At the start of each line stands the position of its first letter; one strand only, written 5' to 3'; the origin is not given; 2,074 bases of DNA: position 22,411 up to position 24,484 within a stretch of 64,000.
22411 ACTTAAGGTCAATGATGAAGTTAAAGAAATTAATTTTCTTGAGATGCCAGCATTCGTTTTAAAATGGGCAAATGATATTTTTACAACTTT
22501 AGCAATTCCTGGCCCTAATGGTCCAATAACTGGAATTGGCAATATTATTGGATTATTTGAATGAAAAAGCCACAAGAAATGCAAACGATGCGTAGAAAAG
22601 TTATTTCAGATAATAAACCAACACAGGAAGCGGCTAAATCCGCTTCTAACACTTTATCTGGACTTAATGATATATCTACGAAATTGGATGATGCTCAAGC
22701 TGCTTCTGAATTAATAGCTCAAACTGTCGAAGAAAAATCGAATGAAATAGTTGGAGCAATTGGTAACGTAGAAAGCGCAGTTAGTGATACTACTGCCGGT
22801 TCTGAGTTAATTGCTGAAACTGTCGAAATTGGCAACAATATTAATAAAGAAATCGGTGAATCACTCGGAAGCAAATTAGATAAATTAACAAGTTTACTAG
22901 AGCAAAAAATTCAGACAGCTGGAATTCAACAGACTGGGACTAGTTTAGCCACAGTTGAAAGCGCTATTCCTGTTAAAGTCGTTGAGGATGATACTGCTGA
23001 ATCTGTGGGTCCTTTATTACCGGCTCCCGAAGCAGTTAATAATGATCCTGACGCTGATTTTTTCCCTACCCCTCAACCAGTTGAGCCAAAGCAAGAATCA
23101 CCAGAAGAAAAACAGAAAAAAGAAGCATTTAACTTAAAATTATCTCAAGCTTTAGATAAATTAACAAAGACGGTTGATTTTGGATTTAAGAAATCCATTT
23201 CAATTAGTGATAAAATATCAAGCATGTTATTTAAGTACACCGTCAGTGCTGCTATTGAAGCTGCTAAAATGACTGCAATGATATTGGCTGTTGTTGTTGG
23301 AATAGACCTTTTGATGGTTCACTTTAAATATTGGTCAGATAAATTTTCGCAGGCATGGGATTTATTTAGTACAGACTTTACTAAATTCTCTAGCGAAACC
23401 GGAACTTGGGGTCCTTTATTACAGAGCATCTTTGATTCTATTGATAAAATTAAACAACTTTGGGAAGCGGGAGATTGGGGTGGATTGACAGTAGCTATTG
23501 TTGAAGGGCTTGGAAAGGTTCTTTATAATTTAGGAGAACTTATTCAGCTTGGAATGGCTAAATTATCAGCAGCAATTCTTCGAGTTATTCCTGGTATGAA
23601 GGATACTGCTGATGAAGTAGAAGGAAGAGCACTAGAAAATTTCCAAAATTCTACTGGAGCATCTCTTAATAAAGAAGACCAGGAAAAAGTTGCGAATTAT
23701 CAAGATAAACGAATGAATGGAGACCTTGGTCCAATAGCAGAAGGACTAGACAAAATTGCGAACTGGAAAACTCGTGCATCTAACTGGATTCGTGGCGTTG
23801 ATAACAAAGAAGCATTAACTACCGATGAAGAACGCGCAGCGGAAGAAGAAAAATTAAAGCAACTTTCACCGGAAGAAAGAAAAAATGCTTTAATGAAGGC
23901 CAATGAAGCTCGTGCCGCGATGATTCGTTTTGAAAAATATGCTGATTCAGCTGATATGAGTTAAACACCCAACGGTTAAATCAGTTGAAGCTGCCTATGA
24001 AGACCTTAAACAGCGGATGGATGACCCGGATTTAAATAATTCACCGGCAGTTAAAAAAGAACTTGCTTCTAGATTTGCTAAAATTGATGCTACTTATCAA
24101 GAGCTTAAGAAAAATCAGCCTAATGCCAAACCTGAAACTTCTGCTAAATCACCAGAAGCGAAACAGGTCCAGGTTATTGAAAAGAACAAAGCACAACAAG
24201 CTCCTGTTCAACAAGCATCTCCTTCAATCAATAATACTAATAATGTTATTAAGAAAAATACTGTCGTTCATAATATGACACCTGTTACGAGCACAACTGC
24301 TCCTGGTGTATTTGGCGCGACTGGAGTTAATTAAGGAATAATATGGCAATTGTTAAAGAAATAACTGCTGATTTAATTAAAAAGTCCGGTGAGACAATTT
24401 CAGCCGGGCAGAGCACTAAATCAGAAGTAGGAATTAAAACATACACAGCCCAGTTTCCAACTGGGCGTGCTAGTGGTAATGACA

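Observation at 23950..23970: Single-nucleotide frameshift splits essential gene 29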

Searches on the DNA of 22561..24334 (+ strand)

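Call 4: search_dna_similar(query=window:22561-24334:+, collection=phages, mode=near, max_rows=40)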
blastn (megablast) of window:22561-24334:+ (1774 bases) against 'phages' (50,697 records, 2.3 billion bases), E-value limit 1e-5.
Records with a match: 501; places in all: 504; records where one place covers at least 80% of the query: 499.
Best place of each record, by identity: >=99% 1; 95-99% 108; 90-95% 392.
By first word of the organism name: Escherichia 342; Shigella 62; Enterobacteria 35; Yersinia 24; Salmonella 11; Tequatrovirus 10; Citrobacter 6; Pseudomonas 2; Serratia 2; Phage 2; and 4 more.
By host as written in the record: Escherichia coli 159; - 72; Escherichia coli B 24; Shigella sp. 19; Yersinia pseudotuberculosis 14; Escherichia coli K-12 12; Shigella flexneri 10; Escherichia coli O157:H7 9; and 105 more.
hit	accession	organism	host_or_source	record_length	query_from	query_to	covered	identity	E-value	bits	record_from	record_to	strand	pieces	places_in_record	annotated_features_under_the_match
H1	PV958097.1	Escherichia phage T2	Escherichia coli K-12 BW25113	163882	1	1774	100%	97.5%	0e+0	3025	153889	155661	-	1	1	baseplate hub subunit and tail length protein | baseplate hub distal subunit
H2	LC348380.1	Escherichia phage T2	-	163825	1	1774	100%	97.5%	0e+0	3025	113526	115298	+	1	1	29: gp29 baseplate hub subunit, tail length determinator | 28: gp28 baseplate hub distal subunit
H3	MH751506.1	Escherichia phage T2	Escherichia coli B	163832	1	1774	100%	97.5%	0e+0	3025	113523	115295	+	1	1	baseplate hub subunit tail length determinator | baseplate hub distal subunit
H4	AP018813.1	Escherichia phage T2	-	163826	1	1774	100%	97.5%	0e+0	3025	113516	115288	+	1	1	baseplate hub subunit tail length determinator | baseplate hub distal subunit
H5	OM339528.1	Enterobacteria phage SV76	Escherichia coli K-12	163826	1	1774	100%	97.5%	0e+0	3025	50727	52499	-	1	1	hypothetical protein (x2) | ribosome_binding_site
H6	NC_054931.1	Escherichia phage T2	-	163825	1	1774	100%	97.5%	0e+0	3025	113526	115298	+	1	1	29: baseplate hub subunit and tail length | 28: baseplate hub distal subunit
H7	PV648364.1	Escherichia phage T2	Escherichia coli BW25113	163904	1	1774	100%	97.5%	0e+0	3025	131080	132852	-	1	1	baseplate hub subunit and tail length protein | baseplate hub distal subunit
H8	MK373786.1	Escherichia phage vB_EcoM_R5505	Escherichia coli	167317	1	1774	100%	96.1%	0e+0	2892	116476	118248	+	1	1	hypothetical protein | putative baseplate hub distal subunit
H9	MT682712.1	Escherichia phage vB_EcoM_F1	poultry farm sewage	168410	1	1774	100%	96.1%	0e+0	2887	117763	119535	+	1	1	baseplate hub (x2)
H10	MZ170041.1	Escherichia phage vB_EcoM_FN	Escherichia coli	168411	1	1774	100%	96.1%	0e+0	2887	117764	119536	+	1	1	baseplate hub (x2)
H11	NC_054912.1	Escherichia phage vB_EcoM_F1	poultry farm sewage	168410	1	1774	100%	96.1%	0e+0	2887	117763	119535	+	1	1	baseplate hub subunit and tail length | baseplate hub distal subunit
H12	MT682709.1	Escherichia phage vB_EcoM_SP1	waste water from pig farming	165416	1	1774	100%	96.0%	0e+0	2881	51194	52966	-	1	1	hypothetical protein | baseplate hub distal subunit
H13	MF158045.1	Shigella phage Sf22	Shigella flexneri, Shigella boydii, ...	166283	1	1774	100%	95.9%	0e+0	2876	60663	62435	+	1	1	baseplate hub subunit, tail length determinator | baseplate hub subunit, distal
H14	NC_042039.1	Shigella phage Sf22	Shigella flexneri, Shigella boydii, ...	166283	1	1774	100%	95.9%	0e+0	2876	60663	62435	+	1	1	baseplate hub subunit and tail length | baseplate hub distal subunit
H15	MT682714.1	Escherichia phage vB_EcoM_Lutter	-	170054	1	1774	100%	95.9%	0e+0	2870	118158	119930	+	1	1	baseplate hub (x2)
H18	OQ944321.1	Escherichia phage GADU22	Escherichia coli str. K-12 substr. DH10B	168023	1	1774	100%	95.8%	0e+0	2865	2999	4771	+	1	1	baseplate hub subunit tail length determinator | baseplate hub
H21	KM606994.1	Escherichia phage RB3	Escherichia coli B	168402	1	1774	100%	95.8%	0e+0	2859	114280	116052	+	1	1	baseplate hub subunit tail length determinator | baseplate hub distal subunit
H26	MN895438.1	Escherichia phage teqdroes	Escherichia coli MG1655 K-12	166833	1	1774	100%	95.8%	0e+0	2859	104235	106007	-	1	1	baseplate hub subunit tail length determinator | baseplate hub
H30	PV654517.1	Escherichia phage vB_ECOLIGBLB0003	Escherichia coli ATCC 25922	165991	1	1774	100%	95.8%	0e+0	2859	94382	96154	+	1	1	hypothetical protein (x2)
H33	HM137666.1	Enterobacteria phage T4T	Escherichia coli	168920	1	1774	100%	95.7%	0e+0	2854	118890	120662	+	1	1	29: baseplate hub subunit tail length determinator | 28: baseplate hub distal subunit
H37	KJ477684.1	Tequatrovirus T4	-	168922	1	1774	100%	95.7%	0e+0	2854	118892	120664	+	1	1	baseplate hub distal subunit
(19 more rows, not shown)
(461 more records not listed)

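Call 5: get_annotated_region(hit=H2, flank=1500)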
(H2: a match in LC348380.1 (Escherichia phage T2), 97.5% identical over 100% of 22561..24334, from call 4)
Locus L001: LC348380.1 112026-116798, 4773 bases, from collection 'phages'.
description: Escherichia phage T2 DNA, complete sequence.
organism: Escherichia phage T2 (NCBI taxid 2060721)
taxonomy: Viruses; Duplodnaviria; Heunggongvirae; Uroviricota; Caudoviricetes; Straboviridae; Tevenvirinae; Tequatrovirus; Tequatrovirus T2
host: -; source: -; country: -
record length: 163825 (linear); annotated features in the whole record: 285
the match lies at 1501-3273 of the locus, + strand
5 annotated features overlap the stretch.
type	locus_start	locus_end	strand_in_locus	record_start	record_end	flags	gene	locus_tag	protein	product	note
CDS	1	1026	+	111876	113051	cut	27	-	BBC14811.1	baseplate hub subunit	T2_196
CDS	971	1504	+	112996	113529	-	28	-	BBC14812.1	gp28 baseplate hub distal subunit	T2_197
CDS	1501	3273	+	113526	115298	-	29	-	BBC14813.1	gp29 baseplate hub subunit, tail length determinator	T2_198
CDS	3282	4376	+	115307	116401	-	48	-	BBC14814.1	baseplate subunit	T2_199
CDS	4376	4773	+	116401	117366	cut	54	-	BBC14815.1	baseplate subunit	T2_200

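Call 6: get_annotated_region(hit=H33, flank=1500)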
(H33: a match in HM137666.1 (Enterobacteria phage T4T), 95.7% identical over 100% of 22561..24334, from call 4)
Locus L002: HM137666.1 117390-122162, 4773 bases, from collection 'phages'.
description: Enterobacteria phage T4T, complete genome.
organism: Enterobacteria phage T4T (NCBI taxid 857277)
taxonomy: Viruses; Duplodnaviria; Heunggongvirae; Uroviricota; Caudoviricetes; Straboviridae; Tevenvirinae; Tequatrovirus; Tequatrovirus T4
host: Escherichia coli; source: -; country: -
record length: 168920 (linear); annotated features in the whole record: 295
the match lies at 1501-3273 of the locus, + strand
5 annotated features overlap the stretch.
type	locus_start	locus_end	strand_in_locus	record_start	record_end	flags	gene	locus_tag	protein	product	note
CDS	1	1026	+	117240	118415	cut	27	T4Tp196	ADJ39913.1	baseplate hub subunit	gp27; structural virion protein; in bacteriophage T4 and related viruses the virion is composed of head and tail ...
CDS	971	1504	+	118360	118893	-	28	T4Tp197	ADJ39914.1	baseplate hub distal subunit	gp28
CDS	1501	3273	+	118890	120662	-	29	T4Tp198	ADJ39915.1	baseplate hub subunit tail length determinator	gp29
CDS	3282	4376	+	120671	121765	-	48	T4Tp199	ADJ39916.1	baseplate subunit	tail tube accessory protein; gp48; structural virion protein; in bacteriophage T4 and related viruses the virion is ...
CDS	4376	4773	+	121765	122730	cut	54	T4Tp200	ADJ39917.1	baseplate subunit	gp54; structural virion protein; in bacteriophage T4 and related viruses the virion is composed of head and tail ...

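Call 7: search_dna_similar(query=window:23800-24120:+, collection=phages, mode=near, max_rows=30)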
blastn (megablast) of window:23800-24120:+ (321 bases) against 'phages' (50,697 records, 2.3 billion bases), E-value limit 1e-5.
Records with a match: 500; places in all: 503; records where one place covers at least 80% of the query: 500.
Best place of each record, by identity: 95-99% 41; 90-95% 432; 80-90% 27.
By first word of the organism name: Escherichia 342; Shigella 62; Enterobacteria 35; Yersinia 24; Salmonella 11; Tequatrovirus 10; Citrobacter 6; Pseudomonas 2; Serratia 2; Phage 2; and 4 more.
By host as written in the record: Escherichia coli 159; - 71; Escherichia coli B 24; Shigella sp. 19; Yersinia pseudotuberculosis 14; Escherichia coli K-12 12; Shigella flexneri 10; Escherichia coli O157:H7 9; and 105 more.
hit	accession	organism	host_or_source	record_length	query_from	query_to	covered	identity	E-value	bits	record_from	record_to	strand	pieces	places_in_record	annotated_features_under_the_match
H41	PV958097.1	Escherichia phage T2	Escherichia coli K-12 BW25113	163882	1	321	100%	95.6%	9e-144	514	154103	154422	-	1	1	baseplate hub subunit and tail length protein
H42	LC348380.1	Escherichia phage T2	-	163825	1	321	100%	95.6%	9e-144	514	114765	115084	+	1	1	29: gp29 baseplate hub subunit, tail length determinator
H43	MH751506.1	Escherichia phage T2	Escherichia coli B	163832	1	321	100%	95.6%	9e-144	514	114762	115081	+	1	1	baseplate hub subunit tail length determinator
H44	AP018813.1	Escherichia phage T2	-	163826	1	321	100%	95.6%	9e-144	514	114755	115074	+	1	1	baseplate hub subunit tail length determinator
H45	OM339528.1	Enterobacteria phage SV76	Escherichia coli K-12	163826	1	321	100%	95.6%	9e-144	514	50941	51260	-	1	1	hypothetical protein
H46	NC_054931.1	Escherichia phage T2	-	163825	1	321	100%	95.6%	9e-144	514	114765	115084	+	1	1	29: baseplate hub subunit and tail length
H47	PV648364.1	Escherichia phage T2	Escherichia coli BW25113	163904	1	321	100%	95.6%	9e-144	514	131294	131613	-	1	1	baseplate hub subunit and tail length protein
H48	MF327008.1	Shigella phage Sf24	Shigella flexneri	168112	1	321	100%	95.3%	4e-142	508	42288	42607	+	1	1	baseplate hub subunit, tail length determinator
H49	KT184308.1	Enterobacteria phage Aplg8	Escherichia coli O121:H19 08023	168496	1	321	100%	95.3%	4e-142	508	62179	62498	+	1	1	baseplate hub subunit and tail length determinator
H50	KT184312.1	Enterobacteria phage Kha5h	Escherichia coli O103:H2 90-3128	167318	1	321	100%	95.3%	4e-142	508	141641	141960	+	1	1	baseplate hub | repeat_region (x2)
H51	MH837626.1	Escherichia phage vB_vPM_PD112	Escherichia coli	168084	1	321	100%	95.3%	4e-142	508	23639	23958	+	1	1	baseplate hub protein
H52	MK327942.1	Escherichia phage vB_EcoM_G50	Escherichia coli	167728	1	321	100%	95.3%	4e-142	508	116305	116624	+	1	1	hypothetical protein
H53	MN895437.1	Escherichia phage teqskov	Escherichia coli MG1655 K-12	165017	1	321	100%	95.3%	4e-142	508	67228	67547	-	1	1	baseplate hub subunit tail length determinator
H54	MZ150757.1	Salmonella phage Lv5cm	Salmonella enterica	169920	1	321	100%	95.3%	4e-142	508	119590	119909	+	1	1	tetrahydrofolylpolyglutamate synthase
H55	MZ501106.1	Escherichia phage TadeuszReichstein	Escherichia coli K-12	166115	1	321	100%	95.3%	4e-142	508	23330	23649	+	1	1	baseplate hub subunit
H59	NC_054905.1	Enterobacteria phage Kha5h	Escherichia coli O103:H2 90-3128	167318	1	321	100%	95.3%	4e-142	508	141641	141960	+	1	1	baseplate hub subunit and tail length | repeat_region (x2)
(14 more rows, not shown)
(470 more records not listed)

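Call 33: get_annotated_region(hit=H8, flank=50)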
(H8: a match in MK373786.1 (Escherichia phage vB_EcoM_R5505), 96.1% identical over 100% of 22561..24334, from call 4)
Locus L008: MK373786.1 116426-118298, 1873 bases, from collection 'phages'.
description: Escherichia phage vB_EcoM_R5505, complete genome.
organism: Escherichia phage vB_EcoM_R5505 (NCBI taxid 2508178)
taxonomy: Viruses; Duplodnaviria; Heunggongvirae; Uroviricota; Caudoviricetes; Straboviridae; Tevenvirinae; Tequatrovirus; Tequatrovirus teqdroes
host: Escherichia coli; source: surface water; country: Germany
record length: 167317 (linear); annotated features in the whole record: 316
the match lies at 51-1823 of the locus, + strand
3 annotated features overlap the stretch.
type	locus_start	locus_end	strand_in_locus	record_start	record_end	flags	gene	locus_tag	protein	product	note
CDS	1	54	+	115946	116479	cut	-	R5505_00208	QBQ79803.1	putative baseplate hub distal subunit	-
CDS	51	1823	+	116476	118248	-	-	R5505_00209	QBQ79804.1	hypothetical protein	-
CDS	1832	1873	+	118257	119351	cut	-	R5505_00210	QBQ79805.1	putative baseplate subunit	-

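Call 34: get_annotated_region(hit=H9, flank=50)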
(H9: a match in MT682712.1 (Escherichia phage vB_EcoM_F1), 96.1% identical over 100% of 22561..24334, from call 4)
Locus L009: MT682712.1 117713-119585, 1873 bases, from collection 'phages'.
description: Escherichia phage vB_EcoM_F1, complete genome.
organism: Escherichia phage vB_EcoM_F1 (NCBI taxid 2750846)
taxonomy: Viruses; Duplodnaviria; Heunggongvirae; Uroviricota; Caudoviricetes; Straboviridae; Tevenvirinae; Tequatrovirus; Tequatrovirus effone
host: -; source: poultry farm sewage; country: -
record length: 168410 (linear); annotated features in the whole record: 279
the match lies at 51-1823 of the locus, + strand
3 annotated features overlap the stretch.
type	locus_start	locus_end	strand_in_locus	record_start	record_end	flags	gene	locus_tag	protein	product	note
CDS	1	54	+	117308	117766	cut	-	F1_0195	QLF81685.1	baseplate hub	-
CDS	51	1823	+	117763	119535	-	-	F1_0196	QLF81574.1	baseplate hub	-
CDS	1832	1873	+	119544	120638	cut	-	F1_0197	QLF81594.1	baseplate tail tube cap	baseplate tail tube cap (T4-like gp48)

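Call 35: get_annotated_region(hit=H13, flank=50)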
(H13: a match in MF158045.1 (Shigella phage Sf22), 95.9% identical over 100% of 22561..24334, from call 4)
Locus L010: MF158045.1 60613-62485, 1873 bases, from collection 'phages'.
description: Shigella phage Sf22, complete genome.
organism: Shigella phage Sf22 (NCBI taxid 2024320)
taxonomy: Viruses; Duplodnaviria; Heunggongvirae; Uroviricota; Caudoviricetes; Straboviridae; Tevenvirinae; Tequatrovirus; Tequatrovirus sf22
host: Shigella flexneri, Shigella boydii, Shigella dysenteriae, Shigella sonnei; source: water, Grand River; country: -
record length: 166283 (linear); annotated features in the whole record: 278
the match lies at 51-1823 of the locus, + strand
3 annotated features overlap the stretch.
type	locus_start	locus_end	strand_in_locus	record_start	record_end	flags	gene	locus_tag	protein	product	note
CDS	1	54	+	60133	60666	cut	-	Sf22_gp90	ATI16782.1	baseplate hub subunit, distal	similar to phage T4 gp28; gp90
CDS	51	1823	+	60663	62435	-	-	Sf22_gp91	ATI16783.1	baseplate hub subunit, tail length determinator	similar to phage T4 gp29; gp91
CDS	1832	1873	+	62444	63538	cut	-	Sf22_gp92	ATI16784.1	baseplate subunit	similar to phage T4 gp48; initiates oligomerization of the tail tube; gp92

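Call 36: get_annotated_region(hit=H15, flank=50)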
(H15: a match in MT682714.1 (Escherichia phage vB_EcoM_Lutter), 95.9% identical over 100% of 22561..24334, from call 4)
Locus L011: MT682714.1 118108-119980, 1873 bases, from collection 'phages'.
description: Escherichia phage vB_EcoM_Lutter, complete genome.
organism: Escherichia phage vB_EcoM_Lutter (NCBI taxid 2750850)
taxonomy: Viruses; Duplodnaviria; Heunggongvirae; Uroviricota; Caudoviricetes; Straboviridae; Tevenvirinae; Tequatrovirus; Tequatrovirus lutter
host: -; source: -; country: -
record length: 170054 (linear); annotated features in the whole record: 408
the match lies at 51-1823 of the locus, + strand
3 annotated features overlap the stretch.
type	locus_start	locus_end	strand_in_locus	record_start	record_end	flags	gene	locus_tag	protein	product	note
CDS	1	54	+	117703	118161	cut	-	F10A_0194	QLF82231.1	baseplate hub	-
CDS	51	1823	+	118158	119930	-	-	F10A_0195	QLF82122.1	baseplate hub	-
CDS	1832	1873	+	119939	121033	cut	-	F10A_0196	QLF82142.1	baseplate tail tube cap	baseplate tail tube cap (T4-like gp48)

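Call 37: get_annotated_region(hit=H18, flank=50)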
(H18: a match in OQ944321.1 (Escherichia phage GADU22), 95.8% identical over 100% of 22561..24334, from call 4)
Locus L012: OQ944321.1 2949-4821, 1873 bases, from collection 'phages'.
description: Escherichia phage GADU22, complete genome.
organism: Escherichia phage GADU22 (NCBI taxid 3050704)
taxonomy: Viruses; Duplodnaviria; Heunggongvirae; Uroviricota; Caudoviricetes; Straboviridae; Tevenvirinae; Tequatrovirus
host: Escherichia coli str. K-12 substr. DH10B; source: urine sample of a patient with UTI; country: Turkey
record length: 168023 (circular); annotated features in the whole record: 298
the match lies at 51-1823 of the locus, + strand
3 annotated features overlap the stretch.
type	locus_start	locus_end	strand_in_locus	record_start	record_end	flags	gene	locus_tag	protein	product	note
CDS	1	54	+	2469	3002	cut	-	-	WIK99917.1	baseplate hub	-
CDS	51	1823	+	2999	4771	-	-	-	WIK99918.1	baseplate hub subunit tail length determinator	-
CDS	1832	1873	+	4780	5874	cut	-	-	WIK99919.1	baseplate tail tube cap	-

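Call 38: get_annotated_region(hit=H21, flank=50)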
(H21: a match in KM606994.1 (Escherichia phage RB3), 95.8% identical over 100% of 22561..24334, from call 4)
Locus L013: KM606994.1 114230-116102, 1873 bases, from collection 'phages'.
description: Enterobacteria phage RB3, complete genome.
organism: Escherichia phage RB3 (NCBI taxid 31533)
taxonomy: Viruses; Duplodnaviria; Heunggongvirae; Uroviricota; Caudoviricetes; Straboviridae; Tevenvirinae; Tequatrovirus; Tequatrovirus RB3
host: Escherichia coli B; source: -; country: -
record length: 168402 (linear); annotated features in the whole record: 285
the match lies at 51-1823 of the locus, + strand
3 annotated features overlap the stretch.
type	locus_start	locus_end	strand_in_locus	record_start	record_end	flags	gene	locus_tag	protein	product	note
CDS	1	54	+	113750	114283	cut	-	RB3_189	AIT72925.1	baseplate hub distal subunit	28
CDS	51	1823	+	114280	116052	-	-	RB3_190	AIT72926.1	baseplate hub subunit tail length determinator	29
CDS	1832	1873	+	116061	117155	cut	-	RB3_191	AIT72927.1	baseplate subunit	48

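Call 39: get_annotated_region(hit=H26, flank=50)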
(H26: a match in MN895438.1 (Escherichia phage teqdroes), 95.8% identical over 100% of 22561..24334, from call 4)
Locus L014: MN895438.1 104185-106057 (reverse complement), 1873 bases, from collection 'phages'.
description: Escherichia phage teqdroes, complete genome.
organism: Escherichia phage teqdroes (NCBI taxid 2697536)
taxonomy: Viruses; Duplodnaviria; Heunggongvirae; Uroviricota; Caudoviricetes; Straboviridae; Tevenvirinae; Tequatrovirus; Tequatrovirus teqdroes
host: Escherichia coli MG1655 K-12; source: wastewater; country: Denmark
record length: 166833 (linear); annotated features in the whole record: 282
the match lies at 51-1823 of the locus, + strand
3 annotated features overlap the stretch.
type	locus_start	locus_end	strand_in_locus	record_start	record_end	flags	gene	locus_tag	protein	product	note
CDS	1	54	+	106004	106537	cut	-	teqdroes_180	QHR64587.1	baseplate hub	PVOGs: VOG0475; baseplate hub [Shigella phage SHBML-50-1]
CDS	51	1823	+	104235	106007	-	-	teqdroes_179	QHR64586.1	baseplate hub subunit tail length determinator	PVOGs: VOG0476; baseplate hub subunit tail length determinator [Escherichia phage wV7]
CDS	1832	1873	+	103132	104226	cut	-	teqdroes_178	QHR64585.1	baseplate tail tube cap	PVOGs: VOG0477; baseplate tail tube cap [Escherichia phage UFV-AREG1]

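Call 40: get_annotated_region(hit=H30, flank=50)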
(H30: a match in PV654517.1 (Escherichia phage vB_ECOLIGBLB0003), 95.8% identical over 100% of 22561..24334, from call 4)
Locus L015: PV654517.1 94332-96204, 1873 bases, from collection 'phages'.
description: Escherichia phage vB_ECOLIGBLB0003, complete genome.
organism: Escherichia phage vB_ECOLIGBLB0003 (NCBI taxid 3425911)
taxonomy: Viruses
host: Escherichia coli ATCC 25922; source: -; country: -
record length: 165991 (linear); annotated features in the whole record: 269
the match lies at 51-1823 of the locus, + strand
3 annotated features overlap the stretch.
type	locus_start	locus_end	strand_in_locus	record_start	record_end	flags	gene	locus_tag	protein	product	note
CDS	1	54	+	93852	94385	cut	-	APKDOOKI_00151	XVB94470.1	hypothetical protein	-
CDS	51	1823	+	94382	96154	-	-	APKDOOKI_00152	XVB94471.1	hypothetical protein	-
CDS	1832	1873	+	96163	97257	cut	-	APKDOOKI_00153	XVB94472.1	hypothetical protein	-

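Call 46: get_annotated_region(hit=H37, flank=300)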
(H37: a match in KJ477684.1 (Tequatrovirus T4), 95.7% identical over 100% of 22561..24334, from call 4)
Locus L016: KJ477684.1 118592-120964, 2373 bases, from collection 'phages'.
description: Enterobacteria phage T4 strain wild, complete genome.
organism: Tequatrovirus T4 (NCBI taxid 10665)
taxonomy: Viruses; Duplodnaviria; Heunggongvirae; Uroviricota; Caudoviricetes; Straboviridae; Tevenvirinae; Tequatrovirus
host: -; source: -; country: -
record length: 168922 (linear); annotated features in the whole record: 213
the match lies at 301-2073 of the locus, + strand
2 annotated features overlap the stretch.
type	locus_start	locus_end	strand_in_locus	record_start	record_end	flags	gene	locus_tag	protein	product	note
CDS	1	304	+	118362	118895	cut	-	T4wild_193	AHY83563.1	baseplate hub distal subunit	gp28; N-terminal amino acid sequence determined for the gp28 hub subunit by F. Arisaka et al., Department of Molecular ...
CDS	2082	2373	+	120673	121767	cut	-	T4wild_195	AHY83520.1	baseplate subunit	tail tube accessory protein; gp48; structural virion protein; in bacteriophage T4 and related viruses, the virion is ...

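Call 47: get_annotated_region(hit=H5, flank=300)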
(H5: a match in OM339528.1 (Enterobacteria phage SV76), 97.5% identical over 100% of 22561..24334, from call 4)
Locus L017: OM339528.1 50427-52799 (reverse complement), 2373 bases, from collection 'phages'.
description: Enterobacteria phage SV76, complete genome.
organism: Enterobacteria phage SV76 (NCBI taxid 69613)
taxonomy: Viruses; Duplodnaviria; Heunggongvirae; Uroviricota; Caudoviricetes; Straboviridae; Tevenvirinae; Tequatrovirus; Tequatrovirus T2
host: Escherichia coli K-12; source: sewage; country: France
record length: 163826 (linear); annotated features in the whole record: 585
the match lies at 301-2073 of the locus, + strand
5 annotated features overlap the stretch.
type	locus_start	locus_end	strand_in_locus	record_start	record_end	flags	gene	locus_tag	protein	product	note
CDS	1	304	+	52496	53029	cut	-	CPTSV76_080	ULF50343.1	hypothetical protein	28; CPT_SV76_true_genome_080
regulatory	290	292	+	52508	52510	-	-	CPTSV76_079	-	ribosome_binding_site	-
CDS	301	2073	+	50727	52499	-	-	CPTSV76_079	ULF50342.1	hypothetical protein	29; CPT_SV76_true_genome_079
regulatory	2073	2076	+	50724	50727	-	-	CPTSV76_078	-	ribosome_binding_site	-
CDS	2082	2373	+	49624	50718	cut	-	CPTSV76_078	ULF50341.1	hypothetical protein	48; CPT_SV76_true_genome_078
